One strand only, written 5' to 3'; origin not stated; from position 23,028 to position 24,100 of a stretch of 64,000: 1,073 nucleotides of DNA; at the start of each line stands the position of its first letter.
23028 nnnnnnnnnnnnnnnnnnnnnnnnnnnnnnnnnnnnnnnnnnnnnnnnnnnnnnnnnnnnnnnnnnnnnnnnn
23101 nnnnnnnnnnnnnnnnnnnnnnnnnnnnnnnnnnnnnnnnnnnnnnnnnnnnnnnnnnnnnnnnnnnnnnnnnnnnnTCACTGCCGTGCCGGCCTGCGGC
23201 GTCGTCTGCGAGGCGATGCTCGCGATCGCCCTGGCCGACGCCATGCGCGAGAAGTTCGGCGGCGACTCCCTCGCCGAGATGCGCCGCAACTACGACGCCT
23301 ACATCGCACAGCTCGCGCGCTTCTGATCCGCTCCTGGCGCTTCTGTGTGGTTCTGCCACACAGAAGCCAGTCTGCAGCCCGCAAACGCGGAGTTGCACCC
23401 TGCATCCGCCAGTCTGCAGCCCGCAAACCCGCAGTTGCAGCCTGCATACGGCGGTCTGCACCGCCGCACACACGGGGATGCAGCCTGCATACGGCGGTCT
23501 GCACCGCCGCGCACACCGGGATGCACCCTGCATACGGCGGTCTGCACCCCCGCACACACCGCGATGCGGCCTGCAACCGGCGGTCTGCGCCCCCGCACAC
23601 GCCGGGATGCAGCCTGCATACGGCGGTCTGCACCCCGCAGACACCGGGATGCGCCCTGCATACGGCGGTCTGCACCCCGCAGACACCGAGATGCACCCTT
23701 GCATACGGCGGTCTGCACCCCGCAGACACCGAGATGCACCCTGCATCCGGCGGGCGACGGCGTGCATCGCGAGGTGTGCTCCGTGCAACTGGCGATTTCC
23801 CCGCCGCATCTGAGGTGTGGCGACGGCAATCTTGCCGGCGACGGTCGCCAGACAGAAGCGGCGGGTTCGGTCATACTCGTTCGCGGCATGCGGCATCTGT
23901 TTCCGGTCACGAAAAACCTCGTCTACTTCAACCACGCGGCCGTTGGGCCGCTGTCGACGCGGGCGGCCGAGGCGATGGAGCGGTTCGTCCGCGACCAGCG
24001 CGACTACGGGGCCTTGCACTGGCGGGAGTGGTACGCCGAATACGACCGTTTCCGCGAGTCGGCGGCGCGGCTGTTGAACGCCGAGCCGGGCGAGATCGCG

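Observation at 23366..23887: Tandem array of 42-43-bp repeats with internal dyad symmetry in front of a PLP-dependent enzyme gene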

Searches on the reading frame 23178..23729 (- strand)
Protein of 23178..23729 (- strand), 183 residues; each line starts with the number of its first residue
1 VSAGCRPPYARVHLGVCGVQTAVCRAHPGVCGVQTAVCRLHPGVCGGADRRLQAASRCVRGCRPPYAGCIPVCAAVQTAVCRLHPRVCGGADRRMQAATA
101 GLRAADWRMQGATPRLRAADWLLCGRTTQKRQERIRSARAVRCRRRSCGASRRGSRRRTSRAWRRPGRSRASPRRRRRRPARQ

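Call 63: search_protein_families(library=pfam, proteins=[window:23178-23729:-], max_evalue=1)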
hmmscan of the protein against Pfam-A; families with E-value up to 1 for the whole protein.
window:23178-23729:- (183 aa): 1 family
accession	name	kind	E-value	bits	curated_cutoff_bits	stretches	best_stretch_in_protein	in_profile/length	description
PF07119.17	DUF1375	-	0.0034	18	20.3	0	31-45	5-19/51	Protein of unknown function (DUF1375)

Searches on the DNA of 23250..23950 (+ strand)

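Call 50: search_rna_families(source=window, start=23250, end=23950, threshold=evalue, max_evalue=10)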
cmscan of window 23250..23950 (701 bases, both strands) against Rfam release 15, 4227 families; matches with E-value up to 10: 8.
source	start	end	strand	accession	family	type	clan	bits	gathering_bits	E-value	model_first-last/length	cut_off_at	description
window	23397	23487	-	RF03317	mir-4874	Gene; miRNA;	-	23.4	70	0.16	1-94/94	no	mir-4874 microRNA precursor family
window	23491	23556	+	RF01547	TB6Cs1H3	Gene; snRNA; snoRNA; HACA-box;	-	18.3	40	0.67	1-64/64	no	Trypanosomatid snoRNA TB6Cs1H3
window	23409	23494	-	RF00878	mir-456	Gene; miRNA;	-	17.8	58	0.69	1-73/73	no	mir-456 microRNA precursor family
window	23433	23485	-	RF03013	nadA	Gene; sRNA;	-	16.9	37.5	0.65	1-62/62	no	nadA riboswitch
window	23342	23373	-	RF03840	mir-3064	Gene; miRNA;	-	14.4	76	5.1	1-67/67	no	mir-3064 microRNA precursor family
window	23441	23474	-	RF01856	Protozoa_SRP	Gene;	CL00003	13.8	65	3.1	103-136/228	no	Protozoan signal recognition particle RNA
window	23445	23523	-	RF01404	PinT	Gene; sRNA;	-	13.7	60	6.4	1-76/76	no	PinT (STnc440) Hfq binding RNA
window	23413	23558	-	RF00261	IRES_L-myc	Cis-reg; IRES;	-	12.2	60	7.2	1-221/221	no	L-myc internal ribosome entry site (IRES)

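Call 51: search_dna_similar(query=window:23327-23887:+, collection=plasmids, mode=distant, max_evalue=0.01, max_rows=10)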
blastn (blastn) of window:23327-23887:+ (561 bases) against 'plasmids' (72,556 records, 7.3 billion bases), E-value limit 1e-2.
No match.

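Call 52: search_dna_similar(query=window:23327-23887:+, collection=phages, mode=distant, max_evalue=0.01, max_rows=10)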
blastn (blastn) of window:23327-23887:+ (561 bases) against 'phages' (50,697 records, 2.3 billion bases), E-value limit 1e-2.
No match.

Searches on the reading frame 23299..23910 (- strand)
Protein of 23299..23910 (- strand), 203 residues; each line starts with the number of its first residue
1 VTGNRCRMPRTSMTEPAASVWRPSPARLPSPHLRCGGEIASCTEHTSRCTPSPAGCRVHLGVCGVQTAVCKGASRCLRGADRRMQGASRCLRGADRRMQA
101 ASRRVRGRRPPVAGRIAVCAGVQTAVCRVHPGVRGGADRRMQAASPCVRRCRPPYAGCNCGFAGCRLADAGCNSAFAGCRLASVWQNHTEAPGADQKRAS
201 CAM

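Call 63: search_protein_families(library=pfam, proteins=[window:23299-23910:-], max_evalue=1)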
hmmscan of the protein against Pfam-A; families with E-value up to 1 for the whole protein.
window:23299-23910:- (203 aa): 1 family
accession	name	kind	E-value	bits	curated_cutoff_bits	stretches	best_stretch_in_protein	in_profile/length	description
PF02466.24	Tim17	-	0.053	14.3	32.7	0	60-138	5-78/111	Tim17/Tim22/Tim23/Pmp24 family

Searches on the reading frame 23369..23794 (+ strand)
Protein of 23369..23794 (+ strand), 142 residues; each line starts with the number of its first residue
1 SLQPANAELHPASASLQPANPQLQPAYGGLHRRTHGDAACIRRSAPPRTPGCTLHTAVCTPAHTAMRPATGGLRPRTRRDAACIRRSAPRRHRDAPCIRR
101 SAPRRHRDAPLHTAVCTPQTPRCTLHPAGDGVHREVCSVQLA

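Call 65: find_homologous_proteins(query=window:23369-23794:+, max_evalue=0.001)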
Query window:23369-23794:+: 1579 candidates shared short words with the query, none scored E <= 0.001.
